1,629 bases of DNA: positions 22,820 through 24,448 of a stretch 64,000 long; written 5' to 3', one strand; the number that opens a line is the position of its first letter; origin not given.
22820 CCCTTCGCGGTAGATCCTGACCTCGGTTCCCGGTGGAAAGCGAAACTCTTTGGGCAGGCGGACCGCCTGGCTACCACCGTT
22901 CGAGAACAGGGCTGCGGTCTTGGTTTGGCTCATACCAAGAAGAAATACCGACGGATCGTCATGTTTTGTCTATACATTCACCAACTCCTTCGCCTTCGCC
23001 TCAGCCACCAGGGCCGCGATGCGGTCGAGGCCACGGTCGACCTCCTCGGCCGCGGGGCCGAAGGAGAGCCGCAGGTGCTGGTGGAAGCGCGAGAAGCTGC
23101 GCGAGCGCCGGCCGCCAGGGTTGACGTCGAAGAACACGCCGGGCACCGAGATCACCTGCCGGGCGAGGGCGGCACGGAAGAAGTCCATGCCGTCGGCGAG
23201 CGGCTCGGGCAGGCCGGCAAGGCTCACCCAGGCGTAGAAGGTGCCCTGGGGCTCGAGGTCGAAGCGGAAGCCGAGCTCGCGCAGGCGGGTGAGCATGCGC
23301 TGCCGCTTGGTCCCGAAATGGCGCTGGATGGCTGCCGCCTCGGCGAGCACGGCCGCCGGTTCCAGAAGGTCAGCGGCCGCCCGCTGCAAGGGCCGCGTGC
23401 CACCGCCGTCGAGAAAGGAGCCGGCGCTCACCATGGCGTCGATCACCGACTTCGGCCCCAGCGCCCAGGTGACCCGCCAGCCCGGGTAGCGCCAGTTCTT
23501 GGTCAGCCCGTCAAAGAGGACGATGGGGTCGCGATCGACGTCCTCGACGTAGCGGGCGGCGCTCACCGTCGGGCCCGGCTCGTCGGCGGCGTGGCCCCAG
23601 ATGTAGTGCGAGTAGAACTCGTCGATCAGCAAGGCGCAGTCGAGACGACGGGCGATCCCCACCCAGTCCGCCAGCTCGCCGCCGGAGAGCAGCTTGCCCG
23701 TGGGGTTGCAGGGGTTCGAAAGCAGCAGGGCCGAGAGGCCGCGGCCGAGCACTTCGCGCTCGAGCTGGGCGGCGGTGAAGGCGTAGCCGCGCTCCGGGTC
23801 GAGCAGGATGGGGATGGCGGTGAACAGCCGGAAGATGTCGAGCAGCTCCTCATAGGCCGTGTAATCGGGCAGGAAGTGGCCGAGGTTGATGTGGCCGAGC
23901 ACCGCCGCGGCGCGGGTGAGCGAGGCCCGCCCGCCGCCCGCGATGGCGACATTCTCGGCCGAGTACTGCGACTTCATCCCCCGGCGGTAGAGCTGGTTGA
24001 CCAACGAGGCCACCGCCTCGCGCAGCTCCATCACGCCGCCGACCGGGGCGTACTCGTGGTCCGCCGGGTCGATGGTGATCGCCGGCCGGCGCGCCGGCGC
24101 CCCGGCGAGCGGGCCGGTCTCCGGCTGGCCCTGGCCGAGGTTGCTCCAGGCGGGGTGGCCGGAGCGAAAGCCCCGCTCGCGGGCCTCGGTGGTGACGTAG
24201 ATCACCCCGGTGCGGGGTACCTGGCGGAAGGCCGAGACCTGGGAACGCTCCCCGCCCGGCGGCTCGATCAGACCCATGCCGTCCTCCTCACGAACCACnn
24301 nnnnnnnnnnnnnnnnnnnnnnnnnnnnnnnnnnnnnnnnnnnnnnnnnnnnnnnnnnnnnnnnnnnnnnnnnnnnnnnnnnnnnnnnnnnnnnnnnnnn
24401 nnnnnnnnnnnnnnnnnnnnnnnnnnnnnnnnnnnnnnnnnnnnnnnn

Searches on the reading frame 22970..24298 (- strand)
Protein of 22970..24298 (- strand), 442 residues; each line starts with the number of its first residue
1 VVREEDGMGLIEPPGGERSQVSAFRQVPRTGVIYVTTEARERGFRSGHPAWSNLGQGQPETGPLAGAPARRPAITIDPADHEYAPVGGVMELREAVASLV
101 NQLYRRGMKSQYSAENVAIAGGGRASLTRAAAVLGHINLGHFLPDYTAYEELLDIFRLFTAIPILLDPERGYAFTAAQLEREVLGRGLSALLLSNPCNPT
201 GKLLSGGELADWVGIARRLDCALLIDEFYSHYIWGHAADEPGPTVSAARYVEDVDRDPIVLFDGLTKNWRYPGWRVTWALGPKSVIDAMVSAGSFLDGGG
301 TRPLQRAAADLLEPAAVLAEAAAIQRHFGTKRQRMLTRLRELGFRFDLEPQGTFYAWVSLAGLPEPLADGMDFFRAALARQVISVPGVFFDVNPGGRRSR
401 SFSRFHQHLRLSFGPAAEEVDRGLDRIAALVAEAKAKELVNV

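Call 3: search_protein_families(library=pfam, proteins=[window:22970-24298:-])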
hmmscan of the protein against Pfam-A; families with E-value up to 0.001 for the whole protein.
window:22970-24298:- (442 aa): 1 family
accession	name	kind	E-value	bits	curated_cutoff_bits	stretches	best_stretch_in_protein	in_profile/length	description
PF00155.27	Aminotran_1_2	-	2.4e-32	112.9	19.7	1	52-427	4-361/361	Aminotransferase class I and II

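Call 4: search_protein_families(library=ncbifam, proteins=[window:22970-24298:-])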
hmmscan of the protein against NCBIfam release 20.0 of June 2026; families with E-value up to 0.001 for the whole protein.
window:22970-24298:- (442 aa): 57 families (the best 25 are shown)
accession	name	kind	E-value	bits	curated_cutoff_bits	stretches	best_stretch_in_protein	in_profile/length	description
NF041364.1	GntC_guanitoxin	equivalog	6.5e-37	127.2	415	1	53-429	2-355/356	guanitoxin biosynthesis PLP-dependent (S)-gamma-hydroxy-L-arginine cyclodehydratase GntC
NF005855.0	PRK07777.1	equivalog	6e-31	108.1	553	1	53-429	32-386/391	pyridoxal phosphate-dependent aminotransferase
NF006514.0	PRK08960.1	equivalog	3.3e-30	105.2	554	1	77-430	59-384/388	pyridoxal phosphate-dependent aminotransferase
NF006488.0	PRK08912.1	equivalog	3.1e-24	85.6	498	1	53-432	30-385/387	aminotransferase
NF005817.0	PRK07683.1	equivalog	3.8e-24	85.1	575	1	76-434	54-384/387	aminotransferase A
NF006967.0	PRK09440.1-5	equivalog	1e-23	83.8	402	1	82-437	74-421/424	valine--pyruvate transaminase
NF005601.0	PRK07337.1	equivalog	3.5e-23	82.4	496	1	80-431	65-392/394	pyridoxal phosphate-dependent aminotransferase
NF004770.0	PRK06108.1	subfamily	5.9e-23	81.3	422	1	83-431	69-392/396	pyridoxal phosphate-dependent aminotransferase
NF005588.0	PRK07309.1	equivalog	6e-23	81.4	576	1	75-434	55-389/391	pyridoxal phosphate-dependent aminotransferase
TIGR03540.1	DapC_direct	equivalog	1.2e-20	73.8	593.25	1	76-391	56-355/383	LL-diaminopimelate aminotransferase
NF041091.1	asp_aminotase_Arch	equivalog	2e-20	72.9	550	1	82-430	59-374/376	aspartate aminotransferase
TIGR01265.1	tyr_nico_aTase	subfamily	2.7e-20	72.7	292.45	1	82-287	68-263/403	tyrosine/nicotianamine family aminotransferase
NF004769.0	PRK06107.1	equivalog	4.4e-20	71.8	617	1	75-363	58-335/402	aspartate transaminase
NF005732.0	PRK07550.1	equivalog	5.2e-20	71.8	366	1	53-418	36-374/389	aminotransferase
NF006756.0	PRK09276.1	subfamily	2.6e-19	69.4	507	1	76-390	58-356/387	LL-diaminopimelate aminotransferase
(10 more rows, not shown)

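Call 26: find_related_loci(query=window:22973-24277:-, collection=genome_contigs, flank=10000)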
Query window:22973-24277:- (435 aa) in genome_contigs; peptide patterns used: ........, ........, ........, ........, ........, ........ (x = any residue, [..] = any of these).
600 stretches matched a pattern (row limit reached: there are more); 579 encode a relative of the query (tblastn E <= 1e-3); the best 80 are kept; 80 distinct loci.
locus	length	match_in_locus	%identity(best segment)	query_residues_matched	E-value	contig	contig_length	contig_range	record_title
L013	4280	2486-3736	72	12-428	0e+0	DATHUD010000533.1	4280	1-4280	MAG TPA_asm: Thermoanaerobaculia bacterium isolate SMAG_U16097 k141_300156, whole genome shotgun sequence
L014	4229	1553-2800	71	11-426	0e+0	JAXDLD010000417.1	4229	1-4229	MAG: Acidobacteriota bacterium isolate BP_61 scaffold_1898350, whole genome shotgun sequence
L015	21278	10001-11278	70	3-427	0e+0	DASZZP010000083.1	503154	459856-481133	MAG TPA_asm: Thermoanaerobaculia bacterium isolate SMAG_U6239 k141_25058, whole genome shotgun sequence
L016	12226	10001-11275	69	4-428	0e+0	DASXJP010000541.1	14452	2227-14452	MAG TPA_asm: Thermoanaerobaculia bacterium isolate SMAG_U5251 k141_3243043, whole genome shotgun sequence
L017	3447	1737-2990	69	7-424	0e+0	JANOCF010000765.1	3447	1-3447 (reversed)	MAG: Holophagales bacterium isolate VAR_17_metabat_435 VAR_17_k141_3375569, whole genome shotgun sequence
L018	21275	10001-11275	68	4-428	0e+0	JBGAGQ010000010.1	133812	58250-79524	MAG: Thermoanaerobaculia bacterium isolate MAG_MBR_H125.76 MBRH125-76_opera_contig_785, whole genome shotgun sequence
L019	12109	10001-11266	69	10-431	0e+0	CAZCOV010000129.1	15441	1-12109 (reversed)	MAG TPA_asm: uncultured Thermoanaerobaculia bacterium isolate SRP237561_co1_143 genome assembly, contig: NODE_6739_lengt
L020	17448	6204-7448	69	14-428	0e+0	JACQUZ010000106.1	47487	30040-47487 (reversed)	MAG: Deltaproteobacteria bacterium isolate NC_groundwater_1450_Ag_S-0.65um_64_25 S_p65_S5_coassembly_k141_3336535, whole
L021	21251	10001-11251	70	11-427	0e+0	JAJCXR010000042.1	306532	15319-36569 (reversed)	MAG: Acidobacteriota bacterium isolate OFTM328 OFTM328_41, whole genome shotgun sequence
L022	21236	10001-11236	67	16-427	0e+0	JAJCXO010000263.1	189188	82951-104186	MAG: Acidobacteriota bacterium isolate OFTM223 OFTM223_262, whole genome shotgun sequence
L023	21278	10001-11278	68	4-430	0e+0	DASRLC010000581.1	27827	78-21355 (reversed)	MAG TPA_asm: Polyangia bacterium isolate SMAG_U10178 k141_722002, whole genome shotgun sequence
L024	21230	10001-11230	71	14-424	0e+0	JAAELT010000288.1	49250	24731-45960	MAG: bacterium isolate Bpl_12 BplG_CONTIG2502742, whole genome shotgun sequence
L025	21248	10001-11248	69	13-428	0e+0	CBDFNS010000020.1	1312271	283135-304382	MAG: Candidatus Multivoradales bacterium isolate 83156f71-2328-4778-9225-0ad21d672fd8 genome assembly, contig: contig_19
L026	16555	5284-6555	68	6-430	0e+0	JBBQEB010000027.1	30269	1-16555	MAG: Myxococcales bacterium isolate Co_metawrap_1128 Cmw_1128_k141_18576312_length_30269_cov_11.0000, whole genome shotg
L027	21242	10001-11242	69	14-427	0e+0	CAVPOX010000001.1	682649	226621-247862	MAG: uncultured Acidobacteriota bacterium isolate MFD09779.bin.2.66 genome assembly, contig: contig_25218, whole genome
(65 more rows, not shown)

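Call 29: search_solved_structures(query=window:22973-24277:-, max_evalue=1e-10)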
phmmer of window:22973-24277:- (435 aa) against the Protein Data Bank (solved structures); distinct sequences matched with E-value up to 1e-10: 27.
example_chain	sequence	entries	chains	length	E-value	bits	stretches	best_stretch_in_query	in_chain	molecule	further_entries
2o0r_A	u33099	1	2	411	5.8e-26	94.6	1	29-426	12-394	Rv0858c (N-Succinyldiaminopimelate aminotransferase)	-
8wkj_A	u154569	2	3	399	1.4e-18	70.3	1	47-383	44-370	Aminotransferase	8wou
1b5o_A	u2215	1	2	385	3.7e-17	65.6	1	71-424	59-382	PROTEIN (ASPARTATE AMINOTRANSFERASE)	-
1bkg_A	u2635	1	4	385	5.3e-17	65.1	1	71-424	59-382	ASPARTATE AMINOTRANSFERASE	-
1bjw_A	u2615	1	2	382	6.5e-17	64.8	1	71-421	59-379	ASPARTATE AMINOTRANSFERASE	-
1gd9_A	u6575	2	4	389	7.7e-17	64.6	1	68-427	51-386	ASPARTATE AMINOTRANSFERASE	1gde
1gc3_A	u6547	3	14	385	1.5e-16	63.7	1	66-424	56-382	ASPARTATE AMINOTRANSFERASE | PROTEIN (ASPARTATE AMINOTRANSFERASE)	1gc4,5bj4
5bj3_A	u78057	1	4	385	1.5e-16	63.6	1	71-424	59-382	PROTEIN (ASPARTATE AMINOTRANSFERASE)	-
1b5p_A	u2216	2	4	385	1.6e-16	63.5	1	71-424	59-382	PROTEIN (ASPARTATE AMINOTRANSFERASE) | ASPARTATE AMINOTRANSFERASE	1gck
1dju_A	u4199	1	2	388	1.9e-16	63.3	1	68-384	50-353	AROMATIC AMINOTRANSFERASE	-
4my5_A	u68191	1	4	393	2.6e-16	62.8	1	63-387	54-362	Putative amino acid aminotransferase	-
6l1l_A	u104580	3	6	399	3.2e-16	62.5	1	20-390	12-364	Aminotransferase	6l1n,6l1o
6f77_A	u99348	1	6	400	9.9e-16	60.9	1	17-360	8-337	Aspartate aminotransferase A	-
5yhv_A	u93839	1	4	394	1.9e-14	56.7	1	20-393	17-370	Aminotransferase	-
2gb3_A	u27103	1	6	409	8.5e-14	54.6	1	74-353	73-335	aspartate aminotransferase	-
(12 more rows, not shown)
